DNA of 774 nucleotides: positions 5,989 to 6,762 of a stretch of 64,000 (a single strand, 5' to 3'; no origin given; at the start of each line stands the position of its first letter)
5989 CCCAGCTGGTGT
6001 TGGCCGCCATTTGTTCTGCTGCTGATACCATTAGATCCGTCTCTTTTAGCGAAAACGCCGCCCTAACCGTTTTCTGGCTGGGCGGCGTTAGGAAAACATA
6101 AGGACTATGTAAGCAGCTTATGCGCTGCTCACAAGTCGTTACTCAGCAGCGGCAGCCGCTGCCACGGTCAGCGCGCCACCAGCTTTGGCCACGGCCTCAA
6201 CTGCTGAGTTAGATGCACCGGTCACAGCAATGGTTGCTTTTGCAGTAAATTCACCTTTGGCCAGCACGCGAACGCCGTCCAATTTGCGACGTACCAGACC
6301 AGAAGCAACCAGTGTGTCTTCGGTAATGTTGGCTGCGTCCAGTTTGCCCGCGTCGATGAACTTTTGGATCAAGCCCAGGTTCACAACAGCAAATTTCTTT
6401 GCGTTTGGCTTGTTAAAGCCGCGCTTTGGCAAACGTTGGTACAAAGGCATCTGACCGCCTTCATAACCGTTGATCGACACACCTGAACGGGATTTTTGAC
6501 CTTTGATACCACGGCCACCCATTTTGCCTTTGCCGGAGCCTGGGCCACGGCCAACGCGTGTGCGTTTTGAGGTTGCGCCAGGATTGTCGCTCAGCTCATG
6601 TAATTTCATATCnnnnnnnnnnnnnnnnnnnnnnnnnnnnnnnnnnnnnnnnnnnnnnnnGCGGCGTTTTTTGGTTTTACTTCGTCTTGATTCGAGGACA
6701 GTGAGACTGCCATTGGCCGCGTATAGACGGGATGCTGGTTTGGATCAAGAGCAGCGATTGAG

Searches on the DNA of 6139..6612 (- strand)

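Call 34: search_rna_families(sources=[L001, L015, L024, L039, L048, L056], threshold=evalue, max_evalue=1)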
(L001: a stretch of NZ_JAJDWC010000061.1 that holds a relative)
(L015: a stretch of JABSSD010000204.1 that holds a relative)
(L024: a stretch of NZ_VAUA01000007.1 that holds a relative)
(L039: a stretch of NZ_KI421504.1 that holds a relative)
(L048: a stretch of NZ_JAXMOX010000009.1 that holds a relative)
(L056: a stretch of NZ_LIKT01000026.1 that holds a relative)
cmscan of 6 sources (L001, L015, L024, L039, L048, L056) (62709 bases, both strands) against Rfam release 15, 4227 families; matches with E-value up to 1: 16.
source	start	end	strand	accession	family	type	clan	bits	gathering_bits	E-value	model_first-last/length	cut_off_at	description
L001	4194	4294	+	RF02344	ar14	Gene; sRNA;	-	37.7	58.8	0.002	1-123/123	no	Alphaproteobacterial ar14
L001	7898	7975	+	RF00140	Alpha_RBS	Cis-reg;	-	35.1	38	0.00022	1-110/110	no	Alpha operon ribosome binding site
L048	7818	7897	+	RF00140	Alpha_RBS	Cis-reg;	-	34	38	0.00044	1-110/110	no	Alpha operon ribosome binding site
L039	7818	7897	+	RF00140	Alpha_RBS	Cis-reg;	-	33.9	38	0.00045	1-110/110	no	Alpha operon ribosome binding site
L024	9236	9314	+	RF00140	Alpha_RBS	Cis-reg;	-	30.9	38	0.003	1-110/110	no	Alpha operon ribosome binding site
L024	2117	2214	+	RF02344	ar14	Gene; sRNA;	-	30.8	58.8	0.067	1-123/123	no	Alphaproteobacterial ar14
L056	8344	8423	+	RF00140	Alpha_RBS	Cis-reg;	-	30.8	38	0.0031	1-110/110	no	Alpha operon ribosome binding site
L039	4452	4551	+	RF02344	ar14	Gene; sRNA;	-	30.7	58.8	0.07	1-123/123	no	Alphaproteobacterial ar14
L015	7850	7924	+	RF00140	Alpha_RBS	Cis-reg;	-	29.8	38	0.0059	1-110/110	no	Alpha operon ribosome binding site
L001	4152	4295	+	RF02342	ar7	Gene; sRNA;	-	29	60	0.082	1-145/145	no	Alphaproteobacterial sRNA ar7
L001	4255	4299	+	RF00489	ctRNA_p42d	Gene; antisense;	-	28.6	50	0.038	1-46/46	no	ctRNA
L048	4447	4545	+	RF02344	ar14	Gene; sRNA;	-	27.6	58.8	0.34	1-123/123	no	Alphaproteobacterial ar14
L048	1496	1570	-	RF01394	isrK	Gene; sRNA;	-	23.4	50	0.71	1-77/77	no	isrK Hfq binding RNA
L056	8579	8625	-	RF01704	Glutamine-II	Cis-reg; riboswitch;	-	21.6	33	0.51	1-60/60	no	Glutamine-II riboswitch aptamer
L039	5401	5466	+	RF01390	isrG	Gene; sRNA;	-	18.3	100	0.92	124-210/279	no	isrG Hfq binding RNA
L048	5401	5466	+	RF01390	isrG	Gene; sRNA;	-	18.3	100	0.92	124-210/279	no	isrG Hfq binding RNA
